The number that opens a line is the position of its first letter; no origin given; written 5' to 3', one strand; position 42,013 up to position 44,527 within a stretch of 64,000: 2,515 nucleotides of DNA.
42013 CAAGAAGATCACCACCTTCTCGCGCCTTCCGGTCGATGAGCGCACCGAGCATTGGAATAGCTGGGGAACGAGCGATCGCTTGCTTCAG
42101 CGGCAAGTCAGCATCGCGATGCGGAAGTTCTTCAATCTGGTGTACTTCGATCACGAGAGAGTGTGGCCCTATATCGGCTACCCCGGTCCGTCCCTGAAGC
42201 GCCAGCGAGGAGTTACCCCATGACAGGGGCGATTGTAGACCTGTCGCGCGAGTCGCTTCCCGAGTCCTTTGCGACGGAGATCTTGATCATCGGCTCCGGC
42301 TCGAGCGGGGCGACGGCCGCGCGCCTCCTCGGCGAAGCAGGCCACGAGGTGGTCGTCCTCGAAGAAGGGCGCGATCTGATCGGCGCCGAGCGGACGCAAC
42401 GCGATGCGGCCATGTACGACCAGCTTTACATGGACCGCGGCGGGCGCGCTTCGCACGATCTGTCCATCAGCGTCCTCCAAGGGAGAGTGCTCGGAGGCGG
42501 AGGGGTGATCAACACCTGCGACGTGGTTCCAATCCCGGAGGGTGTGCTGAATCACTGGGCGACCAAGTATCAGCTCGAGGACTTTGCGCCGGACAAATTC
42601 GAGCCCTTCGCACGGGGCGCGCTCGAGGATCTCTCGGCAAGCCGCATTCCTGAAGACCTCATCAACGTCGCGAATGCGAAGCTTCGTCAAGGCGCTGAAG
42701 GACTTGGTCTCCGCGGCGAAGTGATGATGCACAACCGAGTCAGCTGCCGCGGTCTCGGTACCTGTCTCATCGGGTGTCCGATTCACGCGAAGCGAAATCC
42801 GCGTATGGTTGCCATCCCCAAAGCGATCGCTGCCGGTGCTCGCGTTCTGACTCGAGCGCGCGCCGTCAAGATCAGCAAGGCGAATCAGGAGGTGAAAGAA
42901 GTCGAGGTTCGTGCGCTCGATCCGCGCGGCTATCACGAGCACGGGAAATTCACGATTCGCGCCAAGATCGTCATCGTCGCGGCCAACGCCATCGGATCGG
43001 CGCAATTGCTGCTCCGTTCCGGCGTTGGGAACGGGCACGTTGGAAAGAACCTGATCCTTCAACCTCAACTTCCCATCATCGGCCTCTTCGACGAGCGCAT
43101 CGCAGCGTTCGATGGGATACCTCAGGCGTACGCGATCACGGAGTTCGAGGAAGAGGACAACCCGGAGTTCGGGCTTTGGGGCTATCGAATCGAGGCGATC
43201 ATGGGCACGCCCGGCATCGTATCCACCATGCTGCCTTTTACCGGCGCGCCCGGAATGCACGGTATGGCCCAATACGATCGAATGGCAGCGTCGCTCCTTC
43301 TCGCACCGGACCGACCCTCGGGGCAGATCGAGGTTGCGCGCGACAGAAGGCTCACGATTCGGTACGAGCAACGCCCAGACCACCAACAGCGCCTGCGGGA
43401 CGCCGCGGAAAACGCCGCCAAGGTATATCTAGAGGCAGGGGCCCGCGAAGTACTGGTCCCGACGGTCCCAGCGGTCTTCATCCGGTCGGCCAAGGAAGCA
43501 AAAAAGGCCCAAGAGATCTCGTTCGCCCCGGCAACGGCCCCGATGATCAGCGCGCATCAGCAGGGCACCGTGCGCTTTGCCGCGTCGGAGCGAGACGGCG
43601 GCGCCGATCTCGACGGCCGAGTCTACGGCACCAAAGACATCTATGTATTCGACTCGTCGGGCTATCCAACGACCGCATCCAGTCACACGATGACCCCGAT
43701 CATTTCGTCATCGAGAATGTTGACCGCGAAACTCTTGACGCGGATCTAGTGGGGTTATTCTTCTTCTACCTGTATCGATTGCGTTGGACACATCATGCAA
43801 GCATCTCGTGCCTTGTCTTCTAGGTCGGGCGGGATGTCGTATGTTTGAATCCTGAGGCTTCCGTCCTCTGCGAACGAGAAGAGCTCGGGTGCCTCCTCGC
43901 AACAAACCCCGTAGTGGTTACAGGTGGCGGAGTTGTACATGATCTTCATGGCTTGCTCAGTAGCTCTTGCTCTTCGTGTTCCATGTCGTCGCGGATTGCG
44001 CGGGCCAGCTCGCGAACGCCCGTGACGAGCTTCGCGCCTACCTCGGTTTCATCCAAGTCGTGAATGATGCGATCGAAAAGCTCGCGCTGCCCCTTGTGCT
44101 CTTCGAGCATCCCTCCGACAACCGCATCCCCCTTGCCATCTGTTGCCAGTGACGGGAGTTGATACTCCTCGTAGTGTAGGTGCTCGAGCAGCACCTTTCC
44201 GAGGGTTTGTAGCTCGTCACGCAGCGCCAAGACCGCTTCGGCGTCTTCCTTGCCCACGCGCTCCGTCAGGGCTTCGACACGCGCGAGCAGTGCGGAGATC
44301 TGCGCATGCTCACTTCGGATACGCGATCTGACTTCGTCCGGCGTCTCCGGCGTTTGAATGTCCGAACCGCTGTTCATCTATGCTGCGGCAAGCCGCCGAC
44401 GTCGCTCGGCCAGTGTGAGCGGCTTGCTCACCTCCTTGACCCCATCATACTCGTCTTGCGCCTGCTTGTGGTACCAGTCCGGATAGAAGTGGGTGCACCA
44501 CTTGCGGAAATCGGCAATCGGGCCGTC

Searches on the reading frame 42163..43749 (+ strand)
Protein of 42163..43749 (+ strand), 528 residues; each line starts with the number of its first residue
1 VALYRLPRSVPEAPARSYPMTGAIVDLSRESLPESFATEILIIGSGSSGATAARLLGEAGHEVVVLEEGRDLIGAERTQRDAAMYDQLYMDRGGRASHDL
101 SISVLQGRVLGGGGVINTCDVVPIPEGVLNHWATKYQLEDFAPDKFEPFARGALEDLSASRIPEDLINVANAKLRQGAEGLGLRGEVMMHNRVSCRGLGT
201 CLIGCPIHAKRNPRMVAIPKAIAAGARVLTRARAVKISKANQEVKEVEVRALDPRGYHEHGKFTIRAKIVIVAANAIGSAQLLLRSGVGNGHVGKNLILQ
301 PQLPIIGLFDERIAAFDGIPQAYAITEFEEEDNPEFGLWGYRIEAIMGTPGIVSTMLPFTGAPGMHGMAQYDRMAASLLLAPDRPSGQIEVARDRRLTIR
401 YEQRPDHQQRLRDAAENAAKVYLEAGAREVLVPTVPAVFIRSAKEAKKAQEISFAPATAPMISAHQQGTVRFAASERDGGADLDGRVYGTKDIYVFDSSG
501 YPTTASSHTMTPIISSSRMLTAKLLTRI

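Call 5: search_protein_families(library=pfam, proteins=[window:42163-43749:+])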
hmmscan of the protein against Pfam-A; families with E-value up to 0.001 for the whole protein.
window:42163-43749:+ (528 aa): 8 families
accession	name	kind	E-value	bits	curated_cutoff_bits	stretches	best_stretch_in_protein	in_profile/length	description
PF00732.25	GMC_oxred_N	-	2.4e-34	119.5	23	1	85-301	1-217/218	GMC oxidoreductase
PF05199.19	GMC_oxred_C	-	3.6e-13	50.7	24.6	1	394-514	17-136/139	GMC oxidoreductase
PF01266.30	DAO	-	1.4e-07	31.8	27.9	1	40-89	2-50/353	FAD dependent oxidoreductase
PF13450.12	NAD_binding_8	-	2.8e-07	31.2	21.9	1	42-100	1-55/68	NAD(P)-binding Rossmann-like domain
PF00890.30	FAD_binding_2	-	1.3e-05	25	20.4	0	40-70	2-32/414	FAD binding domain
PF01494.25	FAD_binding_3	-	6.3e-05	22.8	22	1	38-73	2-37/349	FAD binding domain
PF01946.23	Thi4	-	0.00025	20.8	26.2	1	23-68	3-49/235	Thi4 family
PF07992.20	Pyr_redox_2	-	0.00037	20.5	26.1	0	39-73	2-36/291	Pyridine nucleotide-disulphide oxidoreductase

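Call 6: search_protein_families(library=ncbifam, proteins=[window:42163-43749:+])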
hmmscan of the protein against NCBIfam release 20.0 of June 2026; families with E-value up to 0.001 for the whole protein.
window:42163-43749:+ (528 aa): 15 families
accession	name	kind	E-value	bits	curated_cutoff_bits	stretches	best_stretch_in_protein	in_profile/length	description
NF058674.1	CholsOxChoxAB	equivalog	1.2e-14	53.7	850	1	35-285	3-284/535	cholesterol oxidase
TIGR03970.1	mycofact_MftG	equivalog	2e-12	46.8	387.45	1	39-506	2-468/487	mycofactocin dehydrogenase MftG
TIGR04542.1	GMC_mycofac_2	equivalog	7.3e-12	45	400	1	40-292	2-241/425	mycofactocin system GMC family oxidoreductase MftG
NF002550.0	PRK02106.1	subfamily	7.9e-12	44.5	605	1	38-119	6-97/563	choline dehydrogenase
NF038210.1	GMC_mycofac_3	equivalog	1.3e-10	40.7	300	1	41-136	2-96/418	mycofactocin system GMC family oxidoreductase MftG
TIGR01810.1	betA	equivalog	1.3e-09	37.3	732.1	0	228-302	211-279/532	choline dehydrogenase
TIGR02462.1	pyranose_ox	equivalog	1.3e-07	30.9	544.9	0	233-306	238-310/548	pyranose oxidase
NF053717.1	VnlPnlRedVprA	equivalog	9.8e-07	27.9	600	0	38-75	7-44/481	vinyl phenol reductase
TIGR00292.1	TIGR00292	equivalog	1.9e-05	24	148.3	1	21-68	5-52/254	sulfide-dependent adenosine diphosphate thiazole synthase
NF004829.0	PRK06183.1-3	subfamily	2.6e-05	23.2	390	1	37-70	8-41/520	bifunctional 3-(3-hydroxy-phenyl)propionate/3-hydroxycinnamic acid hydroxylase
NF004831.0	PRK06183.1-5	equivalog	0.00018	20.1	546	1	37-77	8-48/568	bifunctional 3-(3-hydroxy-phenyl)propionate/3-hydroxycinnamic acid hydroxylase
NF005545.0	PRK07208.1-1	equivalog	0.0003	19.3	451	1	37-94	7-61/504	hypothetical protein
TIGR02032.1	GG-red-SF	subfamily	0.00032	20.5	158.8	1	40-69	3-32/297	geranylgeranyl reductase family protein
NF009410.0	PRK12771.1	subfamily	0.00084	18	516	1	37-72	138-173/566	NAD(P)-binding protein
NF005452.0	PRK07045.1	equivalog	0.00095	18.2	397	0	39-70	7-38/388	putative monooxygenase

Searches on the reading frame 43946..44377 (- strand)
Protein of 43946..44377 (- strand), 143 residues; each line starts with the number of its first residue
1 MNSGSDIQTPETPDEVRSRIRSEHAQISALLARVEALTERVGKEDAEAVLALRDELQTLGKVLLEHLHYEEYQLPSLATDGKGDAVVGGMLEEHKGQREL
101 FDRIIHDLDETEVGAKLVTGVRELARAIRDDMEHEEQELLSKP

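Call 5: search_protein_families(library=pfam, proteins=[window:43946-44377:-])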
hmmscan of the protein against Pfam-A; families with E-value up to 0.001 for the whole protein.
window:43946-44377:- (143 aa): 1 family
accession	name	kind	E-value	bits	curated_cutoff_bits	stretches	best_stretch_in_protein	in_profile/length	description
PF01814.28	Hemerythrin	-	2.3e-11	44.7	25.3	1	19-141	5-125/127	Hemerythrin HHE cation binding domain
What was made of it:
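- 43946..44377 (-): Hemerythrin-domain gene (143 aa). It abuts kshA-like gene 2. Pfam Hemerythrin 2.3e-11 (call 5).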

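Call 6: search_protein_families(library=ncbifam, proteins=[window:43946-44377:-])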
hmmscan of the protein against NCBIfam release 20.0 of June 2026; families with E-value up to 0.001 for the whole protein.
window:43946-44377:- (143 aa): 0 families
